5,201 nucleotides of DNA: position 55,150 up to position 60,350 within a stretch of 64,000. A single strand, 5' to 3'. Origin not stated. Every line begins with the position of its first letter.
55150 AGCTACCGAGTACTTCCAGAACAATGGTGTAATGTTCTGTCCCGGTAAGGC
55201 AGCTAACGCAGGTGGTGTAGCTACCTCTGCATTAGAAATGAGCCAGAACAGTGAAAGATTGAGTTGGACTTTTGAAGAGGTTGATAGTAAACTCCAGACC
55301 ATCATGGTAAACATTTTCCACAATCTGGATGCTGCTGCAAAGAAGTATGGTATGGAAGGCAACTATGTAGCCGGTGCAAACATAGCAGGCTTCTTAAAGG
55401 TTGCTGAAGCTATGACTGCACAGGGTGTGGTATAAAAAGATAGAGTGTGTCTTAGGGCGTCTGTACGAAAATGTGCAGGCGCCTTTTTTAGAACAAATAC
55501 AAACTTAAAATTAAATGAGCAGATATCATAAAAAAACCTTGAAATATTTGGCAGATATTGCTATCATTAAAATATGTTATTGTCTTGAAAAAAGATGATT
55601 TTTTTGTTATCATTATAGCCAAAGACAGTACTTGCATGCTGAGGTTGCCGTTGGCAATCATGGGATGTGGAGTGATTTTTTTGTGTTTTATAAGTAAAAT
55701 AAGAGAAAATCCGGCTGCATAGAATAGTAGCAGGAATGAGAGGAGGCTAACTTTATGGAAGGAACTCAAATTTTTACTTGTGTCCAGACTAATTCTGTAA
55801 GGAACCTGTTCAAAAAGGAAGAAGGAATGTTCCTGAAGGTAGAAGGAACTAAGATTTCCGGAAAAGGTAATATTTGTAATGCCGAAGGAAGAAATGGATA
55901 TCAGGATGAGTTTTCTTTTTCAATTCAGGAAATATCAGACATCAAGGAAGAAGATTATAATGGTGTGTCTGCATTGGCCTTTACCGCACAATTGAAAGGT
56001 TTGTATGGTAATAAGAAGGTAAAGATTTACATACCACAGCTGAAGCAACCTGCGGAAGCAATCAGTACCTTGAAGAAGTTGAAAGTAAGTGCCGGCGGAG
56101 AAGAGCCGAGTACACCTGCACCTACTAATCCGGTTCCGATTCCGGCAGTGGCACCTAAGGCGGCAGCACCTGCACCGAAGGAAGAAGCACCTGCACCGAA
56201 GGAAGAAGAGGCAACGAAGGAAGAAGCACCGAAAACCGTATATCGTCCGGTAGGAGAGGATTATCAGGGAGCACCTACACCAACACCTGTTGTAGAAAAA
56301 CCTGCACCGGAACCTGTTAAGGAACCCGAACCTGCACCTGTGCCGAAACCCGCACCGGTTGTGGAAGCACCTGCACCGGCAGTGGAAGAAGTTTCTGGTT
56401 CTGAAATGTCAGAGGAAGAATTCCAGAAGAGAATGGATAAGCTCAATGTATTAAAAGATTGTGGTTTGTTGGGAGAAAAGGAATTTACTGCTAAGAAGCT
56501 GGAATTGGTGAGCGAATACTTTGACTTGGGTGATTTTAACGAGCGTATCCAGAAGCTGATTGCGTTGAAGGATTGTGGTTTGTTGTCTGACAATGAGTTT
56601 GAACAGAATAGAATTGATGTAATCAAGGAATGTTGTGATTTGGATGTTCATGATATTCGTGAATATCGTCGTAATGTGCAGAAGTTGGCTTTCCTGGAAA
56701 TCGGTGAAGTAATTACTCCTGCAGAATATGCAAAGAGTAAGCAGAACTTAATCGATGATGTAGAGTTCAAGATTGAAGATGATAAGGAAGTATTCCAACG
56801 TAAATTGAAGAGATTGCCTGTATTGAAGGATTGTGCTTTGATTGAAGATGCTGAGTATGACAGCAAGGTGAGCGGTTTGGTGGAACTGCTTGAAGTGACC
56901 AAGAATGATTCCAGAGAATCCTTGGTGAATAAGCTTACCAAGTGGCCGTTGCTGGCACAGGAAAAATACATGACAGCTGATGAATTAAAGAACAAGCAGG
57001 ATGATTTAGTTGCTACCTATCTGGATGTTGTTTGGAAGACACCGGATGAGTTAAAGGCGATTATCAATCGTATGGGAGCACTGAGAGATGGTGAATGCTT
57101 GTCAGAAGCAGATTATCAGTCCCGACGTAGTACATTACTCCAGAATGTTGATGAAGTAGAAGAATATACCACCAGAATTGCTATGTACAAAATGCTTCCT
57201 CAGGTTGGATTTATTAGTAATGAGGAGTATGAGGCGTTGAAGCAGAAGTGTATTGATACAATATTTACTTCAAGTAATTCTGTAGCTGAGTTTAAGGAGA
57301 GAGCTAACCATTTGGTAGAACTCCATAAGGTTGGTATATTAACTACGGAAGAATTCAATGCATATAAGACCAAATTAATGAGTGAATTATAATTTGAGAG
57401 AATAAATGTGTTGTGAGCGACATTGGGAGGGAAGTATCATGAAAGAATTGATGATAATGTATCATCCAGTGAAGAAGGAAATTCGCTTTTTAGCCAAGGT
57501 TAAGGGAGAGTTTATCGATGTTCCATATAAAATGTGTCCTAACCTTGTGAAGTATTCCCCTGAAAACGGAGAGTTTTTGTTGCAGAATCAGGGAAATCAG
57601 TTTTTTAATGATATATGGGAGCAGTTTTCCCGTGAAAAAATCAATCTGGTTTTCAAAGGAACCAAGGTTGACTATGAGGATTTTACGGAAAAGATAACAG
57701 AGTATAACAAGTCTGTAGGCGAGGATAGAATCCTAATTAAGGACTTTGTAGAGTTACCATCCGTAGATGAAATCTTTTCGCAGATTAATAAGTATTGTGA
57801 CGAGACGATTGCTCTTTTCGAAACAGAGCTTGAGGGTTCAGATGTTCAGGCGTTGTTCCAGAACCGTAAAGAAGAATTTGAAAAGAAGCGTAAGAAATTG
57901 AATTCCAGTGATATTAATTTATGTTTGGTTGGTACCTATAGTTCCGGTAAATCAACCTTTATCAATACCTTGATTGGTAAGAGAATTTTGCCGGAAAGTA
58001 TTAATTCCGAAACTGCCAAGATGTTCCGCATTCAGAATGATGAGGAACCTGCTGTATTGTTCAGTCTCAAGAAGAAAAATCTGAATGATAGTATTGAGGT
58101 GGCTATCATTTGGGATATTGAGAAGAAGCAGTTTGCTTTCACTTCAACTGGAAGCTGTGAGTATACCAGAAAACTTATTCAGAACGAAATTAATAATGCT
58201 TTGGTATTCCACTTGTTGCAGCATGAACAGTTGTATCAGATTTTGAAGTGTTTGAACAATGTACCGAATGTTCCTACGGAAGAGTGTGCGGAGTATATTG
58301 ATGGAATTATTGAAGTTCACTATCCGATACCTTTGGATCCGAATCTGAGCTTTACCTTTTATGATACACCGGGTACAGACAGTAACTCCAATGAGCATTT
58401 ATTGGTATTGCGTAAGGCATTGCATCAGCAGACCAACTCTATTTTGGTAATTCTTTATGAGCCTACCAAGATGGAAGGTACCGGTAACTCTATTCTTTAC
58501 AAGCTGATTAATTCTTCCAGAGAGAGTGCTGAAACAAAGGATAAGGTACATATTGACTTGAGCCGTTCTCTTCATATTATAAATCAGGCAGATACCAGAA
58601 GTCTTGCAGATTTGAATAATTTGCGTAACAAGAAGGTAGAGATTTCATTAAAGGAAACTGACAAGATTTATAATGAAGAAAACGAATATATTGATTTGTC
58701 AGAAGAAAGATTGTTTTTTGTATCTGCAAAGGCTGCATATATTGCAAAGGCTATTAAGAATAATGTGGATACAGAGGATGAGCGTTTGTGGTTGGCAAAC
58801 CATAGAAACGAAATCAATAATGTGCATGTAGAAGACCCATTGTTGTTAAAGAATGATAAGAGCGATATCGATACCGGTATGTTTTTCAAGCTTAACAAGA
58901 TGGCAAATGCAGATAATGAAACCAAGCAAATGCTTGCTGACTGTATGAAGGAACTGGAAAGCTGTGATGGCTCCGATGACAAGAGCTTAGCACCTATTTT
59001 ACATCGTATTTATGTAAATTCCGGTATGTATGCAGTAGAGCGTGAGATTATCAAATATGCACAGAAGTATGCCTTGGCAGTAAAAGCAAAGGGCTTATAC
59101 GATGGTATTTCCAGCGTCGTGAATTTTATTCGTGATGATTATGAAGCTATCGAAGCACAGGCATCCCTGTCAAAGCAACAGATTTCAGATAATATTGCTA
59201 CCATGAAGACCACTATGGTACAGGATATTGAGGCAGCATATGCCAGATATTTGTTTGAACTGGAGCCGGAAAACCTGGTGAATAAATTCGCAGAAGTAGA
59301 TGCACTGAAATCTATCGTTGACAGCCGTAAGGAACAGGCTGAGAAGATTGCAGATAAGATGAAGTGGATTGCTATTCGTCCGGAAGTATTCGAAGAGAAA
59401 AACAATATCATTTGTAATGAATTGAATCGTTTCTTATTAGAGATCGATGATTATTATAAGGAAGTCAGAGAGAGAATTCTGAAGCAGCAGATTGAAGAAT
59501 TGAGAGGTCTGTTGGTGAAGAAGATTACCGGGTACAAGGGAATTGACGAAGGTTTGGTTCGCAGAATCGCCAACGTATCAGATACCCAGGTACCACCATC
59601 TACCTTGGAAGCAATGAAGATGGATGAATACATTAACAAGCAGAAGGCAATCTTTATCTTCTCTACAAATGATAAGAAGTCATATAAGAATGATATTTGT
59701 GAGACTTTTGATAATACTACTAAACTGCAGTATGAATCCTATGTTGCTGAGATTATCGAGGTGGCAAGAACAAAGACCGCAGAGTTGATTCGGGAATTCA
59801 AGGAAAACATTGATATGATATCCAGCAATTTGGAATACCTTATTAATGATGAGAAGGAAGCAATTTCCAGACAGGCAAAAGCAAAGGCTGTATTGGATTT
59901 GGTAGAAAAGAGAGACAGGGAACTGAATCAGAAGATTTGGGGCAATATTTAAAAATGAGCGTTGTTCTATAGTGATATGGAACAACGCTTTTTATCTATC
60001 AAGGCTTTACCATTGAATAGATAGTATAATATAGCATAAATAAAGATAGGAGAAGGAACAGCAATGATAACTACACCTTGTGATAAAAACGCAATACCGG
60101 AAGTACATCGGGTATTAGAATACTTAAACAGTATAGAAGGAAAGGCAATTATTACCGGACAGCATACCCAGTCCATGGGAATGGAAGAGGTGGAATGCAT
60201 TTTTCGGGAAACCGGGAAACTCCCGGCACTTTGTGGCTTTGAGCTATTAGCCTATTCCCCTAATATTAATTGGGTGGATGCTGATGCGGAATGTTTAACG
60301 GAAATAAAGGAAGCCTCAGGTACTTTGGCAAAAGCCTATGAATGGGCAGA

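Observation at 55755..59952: Two-gene operon: eight-fold SHOCT-repeat protein plus a solitary dynamin-like GTPase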

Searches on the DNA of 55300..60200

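Call 64: search_rna_families(source=window, start=55300, end=60200, threshold=evalue, max_evalue=1)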
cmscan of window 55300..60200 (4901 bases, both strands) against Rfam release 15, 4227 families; matches with E-value up to 1: 1.
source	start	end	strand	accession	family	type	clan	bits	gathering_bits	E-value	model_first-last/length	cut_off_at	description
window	59949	60003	+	RF00854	mir-5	Gene; miRNA;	-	22.2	75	0.71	1-70/70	no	mir-5 microRNA precursor family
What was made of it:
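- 55617..55690 (+): Leader hairpin followed by a U-tract in the 5' UTR of gene A. It could be an attenuator or an mRNA-stabilising stem. No Rfam family matches (call 64).
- Tried and rejected: Rfam on 55300-60200: nothing relevant, only a chance miRNA match on the terminator (call 64).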
